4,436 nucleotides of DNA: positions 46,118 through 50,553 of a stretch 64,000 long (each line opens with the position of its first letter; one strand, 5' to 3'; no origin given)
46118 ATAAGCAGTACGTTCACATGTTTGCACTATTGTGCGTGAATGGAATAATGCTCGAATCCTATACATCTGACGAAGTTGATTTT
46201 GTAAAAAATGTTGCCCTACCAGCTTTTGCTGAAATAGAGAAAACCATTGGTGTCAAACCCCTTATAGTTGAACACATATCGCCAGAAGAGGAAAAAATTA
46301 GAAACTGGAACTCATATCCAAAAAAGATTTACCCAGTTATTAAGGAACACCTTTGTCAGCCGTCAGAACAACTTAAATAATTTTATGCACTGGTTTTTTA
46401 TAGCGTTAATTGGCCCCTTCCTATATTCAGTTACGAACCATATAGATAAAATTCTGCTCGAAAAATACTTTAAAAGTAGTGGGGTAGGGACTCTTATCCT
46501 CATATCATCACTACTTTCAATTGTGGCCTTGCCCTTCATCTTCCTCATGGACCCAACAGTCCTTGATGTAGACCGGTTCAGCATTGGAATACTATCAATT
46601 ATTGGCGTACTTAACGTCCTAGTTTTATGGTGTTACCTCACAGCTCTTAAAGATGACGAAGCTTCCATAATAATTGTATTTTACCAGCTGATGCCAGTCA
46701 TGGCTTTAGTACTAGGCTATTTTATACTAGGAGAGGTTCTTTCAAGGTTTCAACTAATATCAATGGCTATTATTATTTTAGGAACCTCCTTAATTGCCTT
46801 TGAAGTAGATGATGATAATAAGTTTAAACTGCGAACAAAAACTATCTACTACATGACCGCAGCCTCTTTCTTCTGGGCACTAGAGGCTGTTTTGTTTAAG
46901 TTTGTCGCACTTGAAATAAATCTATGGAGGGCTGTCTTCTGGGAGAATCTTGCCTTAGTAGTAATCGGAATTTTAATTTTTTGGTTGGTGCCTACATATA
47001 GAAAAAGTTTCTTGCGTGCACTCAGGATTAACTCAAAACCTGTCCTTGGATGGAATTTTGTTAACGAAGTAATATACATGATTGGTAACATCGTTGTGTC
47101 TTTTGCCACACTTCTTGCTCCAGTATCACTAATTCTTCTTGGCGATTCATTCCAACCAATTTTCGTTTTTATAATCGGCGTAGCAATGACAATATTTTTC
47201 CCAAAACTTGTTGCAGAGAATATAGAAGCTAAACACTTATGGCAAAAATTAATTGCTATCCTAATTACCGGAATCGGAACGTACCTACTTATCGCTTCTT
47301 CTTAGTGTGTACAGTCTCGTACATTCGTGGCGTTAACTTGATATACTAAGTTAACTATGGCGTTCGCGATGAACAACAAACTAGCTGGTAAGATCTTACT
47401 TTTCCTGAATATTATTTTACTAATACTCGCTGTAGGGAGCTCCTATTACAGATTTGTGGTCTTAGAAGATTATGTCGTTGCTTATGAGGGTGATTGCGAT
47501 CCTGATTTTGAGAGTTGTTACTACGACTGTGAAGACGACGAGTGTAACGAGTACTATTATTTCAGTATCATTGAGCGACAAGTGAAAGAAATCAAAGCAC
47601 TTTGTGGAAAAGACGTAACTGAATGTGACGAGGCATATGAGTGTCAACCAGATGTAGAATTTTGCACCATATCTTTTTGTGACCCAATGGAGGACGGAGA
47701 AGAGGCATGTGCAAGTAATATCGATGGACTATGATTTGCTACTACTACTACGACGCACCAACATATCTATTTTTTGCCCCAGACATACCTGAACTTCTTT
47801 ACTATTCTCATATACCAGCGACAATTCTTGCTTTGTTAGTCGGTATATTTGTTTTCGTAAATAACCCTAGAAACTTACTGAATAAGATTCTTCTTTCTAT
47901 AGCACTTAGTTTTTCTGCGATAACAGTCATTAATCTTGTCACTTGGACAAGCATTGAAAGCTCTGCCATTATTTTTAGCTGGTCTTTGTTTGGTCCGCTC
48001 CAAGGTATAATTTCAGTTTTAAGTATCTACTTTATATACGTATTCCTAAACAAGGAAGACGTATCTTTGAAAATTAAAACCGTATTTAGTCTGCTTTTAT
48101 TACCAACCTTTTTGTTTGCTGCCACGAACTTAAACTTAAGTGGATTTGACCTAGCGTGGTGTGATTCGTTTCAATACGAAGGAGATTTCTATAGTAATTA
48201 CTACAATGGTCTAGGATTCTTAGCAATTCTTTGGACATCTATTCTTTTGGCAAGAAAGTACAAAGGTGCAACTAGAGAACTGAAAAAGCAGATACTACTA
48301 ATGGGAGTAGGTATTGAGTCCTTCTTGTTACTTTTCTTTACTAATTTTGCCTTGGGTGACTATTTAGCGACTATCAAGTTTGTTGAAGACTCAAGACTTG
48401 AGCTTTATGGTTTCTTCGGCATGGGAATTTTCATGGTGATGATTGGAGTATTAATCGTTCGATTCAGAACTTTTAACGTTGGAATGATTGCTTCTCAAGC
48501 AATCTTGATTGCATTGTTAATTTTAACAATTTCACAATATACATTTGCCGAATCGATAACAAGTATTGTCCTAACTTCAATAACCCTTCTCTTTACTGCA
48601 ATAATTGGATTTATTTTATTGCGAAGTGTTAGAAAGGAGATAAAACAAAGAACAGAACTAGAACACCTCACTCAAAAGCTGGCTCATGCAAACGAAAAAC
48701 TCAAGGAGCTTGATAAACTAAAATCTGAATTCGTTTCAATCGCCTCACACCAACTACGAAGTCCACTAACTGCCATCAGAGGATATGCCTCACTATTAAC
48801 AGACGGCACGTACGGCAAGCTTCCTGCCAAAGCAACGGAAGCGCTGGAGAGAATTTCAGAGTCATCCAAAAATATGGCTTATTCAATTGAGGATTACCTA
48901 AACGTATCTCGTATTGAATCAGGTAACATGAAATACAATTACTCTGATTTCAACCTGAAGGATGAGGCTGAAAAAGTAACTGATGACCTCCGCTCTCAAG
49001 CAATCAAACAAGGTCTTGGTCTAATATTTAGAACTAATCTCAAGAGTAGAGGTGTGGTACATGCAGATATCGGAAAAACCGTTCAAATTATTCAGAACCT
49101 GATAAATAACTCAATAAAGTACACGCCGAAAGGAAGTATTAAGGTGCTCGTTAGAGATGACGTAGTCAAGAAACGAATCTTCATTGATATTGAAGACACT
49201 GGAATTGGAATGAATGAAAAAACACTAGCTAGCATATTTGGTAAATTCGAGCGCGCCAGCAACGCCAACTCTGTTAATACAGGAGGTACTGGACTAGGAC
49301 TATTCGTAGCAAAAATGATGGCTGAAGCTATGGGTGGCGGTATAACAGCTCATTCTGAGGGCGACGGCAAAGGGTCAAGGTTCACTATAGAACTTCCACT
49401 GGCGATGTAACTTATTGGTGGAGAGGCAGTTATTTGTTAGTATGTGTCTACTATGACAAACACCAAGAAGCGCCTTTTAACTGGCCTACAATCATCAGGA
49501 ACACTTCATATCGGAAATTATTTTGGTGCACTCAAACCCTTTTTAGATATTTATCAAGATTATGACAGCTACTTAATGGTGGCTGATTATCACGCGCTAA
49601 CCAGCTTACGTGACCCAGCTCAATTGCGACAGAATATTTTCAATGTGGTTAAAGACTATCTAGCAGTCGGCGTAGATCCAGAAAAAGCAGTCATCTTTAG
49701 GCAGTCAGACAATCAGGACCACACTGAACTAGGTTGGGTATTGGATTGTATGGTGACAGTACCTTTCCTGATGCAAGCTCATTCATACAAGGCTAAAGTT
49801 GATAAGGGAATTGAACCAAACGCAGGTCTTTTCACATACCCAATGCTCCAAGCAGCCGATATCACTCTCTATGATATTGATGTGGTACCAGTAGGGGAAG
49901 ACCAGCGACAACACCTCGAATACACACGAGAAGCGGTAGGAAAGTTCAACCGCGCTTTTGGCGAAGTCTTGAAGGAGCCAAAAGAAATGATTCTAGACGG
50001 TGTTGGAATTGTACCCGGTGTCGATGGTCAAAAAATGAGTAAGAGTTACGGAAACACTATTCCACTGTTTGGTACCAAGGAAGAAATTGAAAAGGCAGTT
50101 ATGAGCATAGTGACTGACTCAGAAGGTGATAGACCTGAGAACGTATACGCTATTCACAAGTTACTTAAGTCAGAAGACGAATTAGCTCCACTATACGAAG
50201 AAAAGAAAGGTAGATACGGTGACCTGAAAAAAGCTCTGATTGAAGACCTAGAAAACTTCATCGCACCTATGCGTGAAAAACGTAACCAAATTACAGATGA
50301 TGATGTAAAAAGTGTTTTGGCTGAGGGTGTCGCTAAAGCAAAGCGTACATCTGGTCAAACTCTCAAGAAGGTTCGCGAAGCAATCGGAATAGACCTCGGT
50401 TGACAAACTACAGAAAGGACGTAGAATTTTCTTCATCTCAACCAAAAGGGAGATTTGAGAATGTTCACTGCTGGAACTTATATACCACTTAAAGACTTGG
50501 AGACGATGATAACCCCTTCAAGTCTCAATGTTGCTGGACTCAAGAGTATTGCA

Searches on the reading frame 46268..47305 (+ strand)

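Call 8: search_protein_families(library=pfam, proteins=[window:46268-47305:+])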
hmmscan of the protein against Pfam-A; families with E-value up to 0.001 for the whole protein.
window:46268-47305:+ (345 aa): 1 family
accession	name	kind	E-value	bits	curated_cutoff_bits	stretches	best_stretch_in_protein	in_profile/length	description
PF00892.27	EamA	-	7.7e-13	49.3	28.2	1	42-177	3-134/135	EamA-like transporter family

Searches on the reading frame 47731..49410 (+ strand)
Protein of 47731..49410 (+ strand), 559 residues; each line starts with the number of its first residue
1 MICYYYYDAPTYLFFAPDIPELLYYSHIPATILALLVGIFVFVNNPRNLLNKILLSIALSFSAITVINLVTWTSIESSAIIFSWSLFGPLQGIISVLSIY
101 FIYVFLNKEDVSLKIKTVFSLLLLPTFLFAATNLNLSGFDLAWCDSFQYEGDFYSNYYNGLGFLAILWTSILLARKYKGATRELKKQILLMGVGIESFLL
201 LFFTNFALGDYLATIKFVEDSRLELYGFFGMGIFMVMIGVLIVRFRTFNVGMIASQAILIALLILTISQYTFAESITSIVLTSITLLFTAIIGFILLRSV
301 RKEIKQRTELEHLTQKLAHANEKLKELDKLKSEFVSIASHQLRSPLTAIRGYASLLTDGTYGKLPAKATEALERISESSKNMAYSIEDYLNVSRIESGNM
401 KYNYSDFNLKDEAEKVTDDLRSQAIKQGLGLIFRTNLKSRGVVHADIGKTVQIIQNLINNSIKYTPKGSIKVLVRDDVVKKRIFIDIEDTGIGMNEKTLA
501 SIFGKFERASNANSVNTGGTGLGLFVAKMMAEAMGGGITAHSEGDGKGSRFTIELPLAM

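Call 8: search_protein_families(library=pfam, proteins=[window:47731-49410:+])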
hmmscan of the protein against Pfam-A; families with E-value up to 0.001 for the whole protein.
window:47731-49410:+ (559 aa): 3 families
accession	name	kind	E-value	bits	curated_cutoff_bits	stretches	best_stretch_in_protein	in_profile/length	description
PF02518.31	HATPase_c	-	2e-25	89.8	26.4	1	449-558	5-110/111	Histidine kinase-, DNA gyrase B-, and HSP90-like ATPase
PF00512.31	HisKA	-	4e-17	62.4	26.9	1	331-398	2-66/66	His Kinase A (phospho-acceptor) domain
PF13589.12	HATPase_c_3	-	0.00018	21.9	25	1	454-533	7-86/137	Histidine kinase-, DNA gyrase B-, and HSP90-like ATPase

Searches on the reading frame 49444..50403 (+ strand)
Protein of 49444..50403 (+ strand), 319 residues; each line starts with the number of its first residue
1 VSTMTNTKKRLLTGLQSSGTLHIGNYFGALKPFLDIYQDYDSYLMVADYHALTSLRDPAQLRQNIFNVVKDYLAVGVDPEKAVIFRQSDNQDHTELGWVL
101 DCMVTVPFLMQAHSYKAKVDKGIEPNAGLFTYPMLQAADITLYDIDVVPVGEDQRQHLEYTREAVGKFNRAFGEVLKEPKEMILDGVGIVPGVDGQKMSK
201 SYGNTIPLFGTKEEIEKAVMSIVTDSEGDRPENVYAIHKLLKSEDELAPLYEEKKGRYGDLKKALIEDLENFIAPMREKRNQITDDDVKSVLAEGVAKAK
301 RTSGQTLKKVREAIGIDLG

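Call 8: search_protein_families(library=pfam, proteins=[window:49444-50403:+])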
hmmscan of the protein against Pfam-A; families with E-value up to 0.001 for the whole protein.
window:49444-50403:+ (319 aa): 1 family
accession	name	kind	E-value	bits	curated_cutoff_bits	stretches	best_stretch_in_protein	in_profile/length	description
PF00579.31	tRNA-synt_1b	-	8.8e-56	189.8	21.1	1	6-257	3-253/292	tRNA synthetases class I (W and Y)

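Call 10: search_protein_families(library=ncbifam, proteins=[window:49444-50403:+])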
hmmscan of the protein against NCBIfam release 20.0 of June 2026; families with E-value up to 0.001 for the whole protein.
window:49444-50403:+ (319 aa): 11 families
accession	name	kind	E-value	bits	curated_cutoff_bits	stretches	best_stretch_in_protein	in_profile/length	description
TIGR00233.1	trpS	equivalog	6.3e-83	278.8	176.75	1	8-316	2-328/328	tryptophan--tRNA ligase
NF009207.0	PRK12556.1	equivalog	8.1e-83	278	479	1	8-317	3-332/332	tryptophan--tRNA ligase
NF008923.0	PRK12284.1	equivalog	1.2e-77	261.6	597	1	8-316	2-331/431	tryptophan--tRNA ligase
NF008922.0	PRK12283.1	equivalog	8.2e-63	212.6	572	2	7-174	2-173/400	tryptophan--tRNA ligase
NF008925.0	PRK12285.1-2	equivalog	1.9e-19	69.9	451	1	7-290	61-359/365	tryptophan--tRNA ligase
NF006330.0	PRK08560.1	equivalog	1.9e-18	66.6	220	1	6-221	30-247/342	tyrosine--tRNA ligase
NF008926.0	PRK12285.1-3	equivalog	1.6e-09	37.2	320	1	6-169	63-229/429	tryptophan--tRNA ligase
NF008927.0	PRK12285.1-4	equivalog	3.6e-09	36.1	478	1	8-289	73-368/385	tryptophan--tRNA ligase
TIGR00234.1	tyrS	equivalog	4.7e-07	29.2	113.8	1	6-208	33-242/406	tyrosine--tRNA ligase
NF008924.0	PRK12285.1-1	equivalog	1.3e-06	28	644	1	11-284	76-359/381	tryptophan--tRNA ligase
NF008928.0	PRK12285.1-5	equivalog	2.2e-06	26.5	891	1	11-165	95-249/530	tryptophan--tRNA ligase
